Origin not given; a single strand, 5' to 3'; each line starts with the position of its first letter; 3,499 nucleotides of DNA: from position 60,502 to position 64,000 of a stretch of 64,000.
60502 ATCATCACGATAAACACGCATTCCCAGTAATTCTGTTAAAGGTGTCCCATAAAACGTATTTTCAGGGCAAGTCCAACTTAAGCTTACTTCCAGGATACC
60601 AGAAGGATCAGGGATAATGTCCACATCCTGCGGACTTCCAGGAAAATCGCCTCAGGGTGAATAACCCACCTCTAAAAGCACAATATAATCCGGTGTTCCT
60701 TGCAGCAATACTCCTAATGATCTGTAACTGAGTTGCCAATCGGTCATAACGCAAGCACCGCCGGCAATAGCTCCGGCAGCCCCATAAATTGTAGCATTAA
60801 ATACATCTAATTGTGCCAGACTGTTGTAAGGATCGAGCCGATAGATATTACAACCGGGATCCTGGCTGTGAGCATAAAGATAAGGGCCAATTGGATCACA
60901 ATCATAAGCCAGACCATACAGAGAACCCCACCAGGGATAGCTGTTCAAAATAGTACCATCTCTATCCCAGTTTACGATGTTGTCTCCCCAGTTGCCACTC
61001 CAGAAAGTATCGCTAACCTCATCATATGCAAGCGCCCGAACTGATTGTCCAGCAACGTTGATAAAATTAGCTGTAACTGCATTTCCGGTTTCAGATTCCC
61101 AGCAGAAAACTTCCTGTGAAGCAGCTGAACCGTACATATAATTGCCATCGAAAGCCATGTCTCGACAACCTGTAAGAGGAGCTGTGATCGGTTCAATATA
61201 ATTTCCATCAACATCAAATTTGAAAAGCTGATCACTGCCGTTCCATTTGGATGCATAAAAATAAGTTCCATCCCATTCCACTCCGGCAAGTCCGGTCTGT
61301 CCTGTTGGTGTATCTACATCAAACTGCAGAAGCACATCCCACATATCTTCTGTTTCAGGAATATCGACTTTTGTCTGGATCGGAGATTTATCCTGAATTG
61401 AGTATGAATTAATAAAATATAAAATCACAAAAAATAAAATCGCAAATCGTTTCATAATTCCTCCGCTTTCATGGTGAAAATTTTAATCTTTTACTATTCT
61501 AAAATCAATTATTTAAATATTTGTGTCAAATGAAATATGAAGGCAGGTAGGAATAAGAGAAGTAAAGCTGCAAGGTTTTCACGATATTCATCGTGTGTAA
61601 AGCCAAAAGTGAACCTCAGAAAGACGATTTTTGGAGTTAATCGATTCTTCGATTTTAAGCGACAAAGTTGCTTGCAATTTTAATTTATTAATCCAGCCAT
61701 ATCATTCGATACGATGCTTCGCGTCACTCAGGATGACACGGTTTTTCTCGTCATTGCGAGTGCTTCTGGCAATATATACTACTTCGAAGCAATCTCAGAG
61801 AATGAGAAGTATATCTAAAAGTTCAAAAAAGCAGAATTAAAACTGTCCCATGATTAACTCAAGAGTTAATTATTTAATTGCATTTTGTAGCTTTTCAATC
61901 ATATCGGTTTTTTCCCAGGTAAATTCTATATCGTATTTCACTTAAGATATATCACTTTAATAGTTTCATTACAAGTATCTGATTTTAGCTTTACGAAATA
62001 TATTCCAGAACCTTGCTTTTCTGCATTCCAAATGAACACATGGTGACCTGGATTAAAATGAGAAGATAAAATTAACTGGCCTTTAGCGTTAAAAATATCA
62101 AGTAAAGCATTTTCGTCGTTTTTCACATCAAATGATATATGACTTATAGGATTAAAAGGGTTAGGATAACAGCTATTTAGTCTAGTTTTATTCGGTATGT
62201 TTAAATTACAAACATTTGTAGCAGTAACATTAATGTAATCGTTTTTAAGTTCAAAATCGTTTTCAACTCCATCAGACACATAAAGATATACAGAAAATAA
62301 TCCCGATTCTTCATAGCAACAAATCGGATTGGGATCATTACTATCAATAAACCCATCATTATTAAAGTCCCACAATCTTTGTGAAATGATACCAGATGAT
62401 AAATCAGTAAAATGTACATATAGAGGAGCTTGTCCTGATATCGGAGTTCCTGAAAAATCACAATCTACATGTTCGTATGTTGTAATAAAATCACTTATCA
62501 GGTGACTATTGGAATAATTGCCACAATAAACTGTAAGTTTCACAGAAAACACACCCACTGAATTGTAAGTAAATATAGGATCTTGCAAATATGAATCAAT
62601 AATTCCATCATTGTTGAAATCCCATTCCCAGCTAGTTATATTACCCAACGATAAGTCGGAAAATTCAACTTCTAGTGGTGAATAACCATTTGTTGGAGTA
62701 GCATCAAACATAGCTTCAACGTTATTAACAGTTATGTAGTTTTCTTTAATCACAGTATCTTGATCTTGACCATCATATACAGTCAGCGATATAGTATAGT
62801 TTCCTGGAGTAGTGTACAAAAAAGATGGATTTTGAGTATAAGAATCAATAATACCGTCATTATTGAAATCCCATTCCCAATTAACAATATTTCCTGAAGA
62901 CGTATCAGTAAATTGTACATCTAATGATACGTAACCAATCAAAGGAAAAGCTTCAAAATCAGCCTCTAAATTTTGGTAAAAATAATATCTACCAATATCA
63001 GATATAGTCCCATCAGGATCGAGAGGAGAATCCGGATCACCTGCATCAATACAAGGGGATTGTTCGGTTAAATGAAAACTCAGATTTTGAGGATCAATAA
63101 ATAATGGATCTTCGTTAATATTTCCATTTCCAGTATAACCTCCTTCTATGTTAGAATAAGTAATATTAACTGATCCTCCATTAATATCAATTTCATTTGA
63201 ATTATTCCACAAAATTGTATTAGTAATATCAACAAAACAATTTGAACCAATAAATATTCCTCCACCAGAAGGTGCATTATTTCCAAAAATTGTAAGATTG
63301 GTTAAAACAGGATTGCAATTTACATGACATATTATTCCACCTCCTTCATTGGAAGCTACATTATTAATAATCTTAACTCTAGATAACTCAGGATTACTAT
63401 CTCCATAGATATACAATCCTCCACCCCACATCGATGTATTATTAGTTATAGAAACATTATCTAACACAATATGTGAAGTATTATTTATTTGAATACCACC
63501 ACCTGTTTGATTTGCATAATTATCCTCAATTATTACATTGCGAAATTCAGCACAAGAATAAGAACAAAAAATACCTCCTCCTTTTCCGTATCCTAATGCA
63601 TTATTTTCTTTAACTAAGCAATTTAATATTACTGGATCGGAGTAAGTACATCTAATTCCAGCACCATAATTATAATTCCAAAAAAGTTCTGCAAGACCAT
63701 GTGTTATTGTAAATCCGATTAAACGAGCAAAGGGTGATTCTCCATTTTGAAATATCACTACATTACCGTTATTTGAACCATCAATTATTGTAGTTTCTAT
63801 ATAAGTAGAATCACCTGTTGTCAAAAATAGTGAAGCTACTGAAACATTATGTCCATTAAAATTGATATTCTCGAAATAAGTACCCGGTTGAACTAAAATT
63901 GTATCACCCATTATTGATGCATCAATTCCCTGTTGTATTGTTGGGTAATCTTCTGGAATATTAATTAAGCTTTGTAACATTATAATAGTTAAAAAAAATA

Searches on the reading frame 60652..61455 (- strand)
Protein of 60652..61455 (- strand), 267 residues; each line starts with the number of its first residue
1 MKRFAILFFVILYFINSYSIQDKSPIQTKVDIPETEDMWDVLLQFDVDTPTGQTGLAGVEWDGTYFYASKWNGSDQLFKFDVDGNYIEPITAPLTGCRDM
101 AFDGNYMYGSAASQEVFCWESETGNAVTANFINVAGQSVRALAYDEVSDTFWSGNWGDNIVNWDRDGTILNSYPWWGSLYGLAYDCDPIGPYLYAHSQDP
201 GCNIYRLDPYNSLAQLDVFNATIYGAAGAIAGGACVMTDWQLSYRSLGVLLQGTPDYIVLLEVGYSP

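Call 61: find_encoding_contigs(protein=window:60652-61455:-, flank=10000, max_places=6)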
Protein window:60652-61455:- (267 aa): 5 contigs read that carry it; 2 places shown.
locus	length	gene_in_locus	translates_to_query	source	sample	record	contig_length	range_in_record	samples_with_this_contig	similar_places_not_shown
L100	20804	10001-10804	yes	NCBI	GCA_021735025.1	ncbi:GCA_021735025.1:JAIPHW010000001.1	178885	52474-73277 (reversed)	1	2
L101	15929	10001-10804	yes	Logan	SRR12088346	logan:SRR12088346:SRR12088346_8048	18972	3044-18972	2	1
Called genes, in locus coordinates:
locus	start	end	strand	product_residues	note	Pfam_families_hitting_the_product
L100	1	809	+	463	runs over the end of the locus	PF01134:GIDA (faint), PF01266:DAO (faint), PF01494:FAD_binding_3 (weak), PF07992:Pyr_redox_2, PF13450:NAD_binding_8 (weak), PF13738:Pyr_redox_3, PF00070:Pyr_redox, PF02852:Pyr_redox_dim, +1 more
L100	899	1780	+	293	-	PF04055:Radical_SAM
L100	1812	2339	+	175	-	PF02482:Ribosomal_S30AE, PF16321:Ribosom_S30AE_C (weak)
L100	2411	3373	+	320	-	PF02603:Hpr_kinase_N, PF07475:Hpr_kinase_C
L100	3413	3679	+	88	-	PF00381:PTS-HPr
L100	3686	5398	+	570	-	PF05524:PEP-utilisers_N, PF00391:PEP-utilizers, PF02896:PEP-utilizers_C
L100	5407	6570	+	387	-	PF00438:S-AdoMet_synt_N, PF02772:S-AdoMet_synt_M, PF02773:S-AdoMet_synt_C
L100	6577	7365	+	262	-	PF00891:Methyltransf_2 (weak), PF13489:Methyltransf_23, PF08241:Methyltransf_11, PF08242:Methyltransf_12, PF13649:Methyltransf_25, PF13847:Methyltransf_31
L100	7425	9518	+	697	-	PF00801:PKD, PF18911:PKD_4, PF00801:PKD (weak), PF18911:PKD_4 (weak), PF18962:Por_Secre_tail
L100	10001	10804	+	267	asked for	-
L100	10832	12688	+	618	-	PF13860:FlgD_ig (faint), PF13620:CarboxypepD_reg (weak), PF18962:Por_Secre_tail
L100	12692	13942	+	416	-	PF13660:DUF4147, PF05161:MOFRL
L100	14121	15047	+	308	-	PF01180:DHO_dh, PF01207:Dus (weak)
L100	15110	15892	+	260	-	PF00175:NAD_binding_1 (weak), PF10418:DHODB_Fe-S_bind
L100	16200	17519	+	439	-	PF07969:Amidohydro_3 (faint), PF12890:DHOase (weak), PF01979:Amidohydro_1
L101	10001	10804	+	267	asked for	-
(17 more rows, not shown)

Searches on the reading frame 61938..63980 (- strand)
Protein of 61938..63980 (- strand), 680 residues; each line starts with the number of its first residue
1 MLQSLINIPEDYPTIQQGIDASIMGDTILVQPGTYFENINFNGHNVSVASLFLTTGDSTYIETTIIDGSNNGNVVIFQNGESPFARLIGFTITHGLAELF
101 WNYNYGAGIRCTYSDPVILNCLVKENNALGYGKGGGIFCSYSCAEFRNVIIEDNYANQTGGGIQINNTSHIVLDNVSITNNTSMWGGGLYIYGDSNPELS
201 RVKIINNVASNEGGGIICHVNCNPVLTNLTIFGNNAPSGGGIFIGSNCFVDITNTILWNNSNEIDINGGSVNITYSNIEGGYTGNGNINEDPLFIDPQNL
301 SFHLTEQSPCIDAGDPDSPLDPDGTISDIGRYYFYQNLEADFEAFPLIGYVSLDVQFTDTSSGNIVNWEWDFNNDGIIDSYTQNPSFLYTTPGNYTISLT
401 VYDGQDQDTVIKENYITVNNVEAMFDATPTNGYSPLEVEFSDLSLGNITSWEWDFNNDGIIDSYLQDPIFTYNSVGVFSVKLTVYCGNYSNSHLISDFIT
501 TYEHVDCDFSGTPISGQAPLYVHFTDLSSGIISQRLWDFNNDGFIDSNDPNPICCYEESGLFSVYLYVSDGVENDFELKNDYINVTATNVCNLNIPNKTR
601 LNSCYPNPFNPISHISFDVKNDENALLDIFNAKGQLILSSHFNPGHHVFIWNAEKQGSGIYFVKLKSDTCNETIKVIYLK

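Call 59: find_encoding_contigs(protein=window:61938-63980:-, flank=10000, max_places=6)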
Protein window:61938-63980:- (680 aa): no gene with exactly this product is on record in the collection.
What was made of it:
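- Tried and rejected: One failed for the last gene of the window (call 59).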
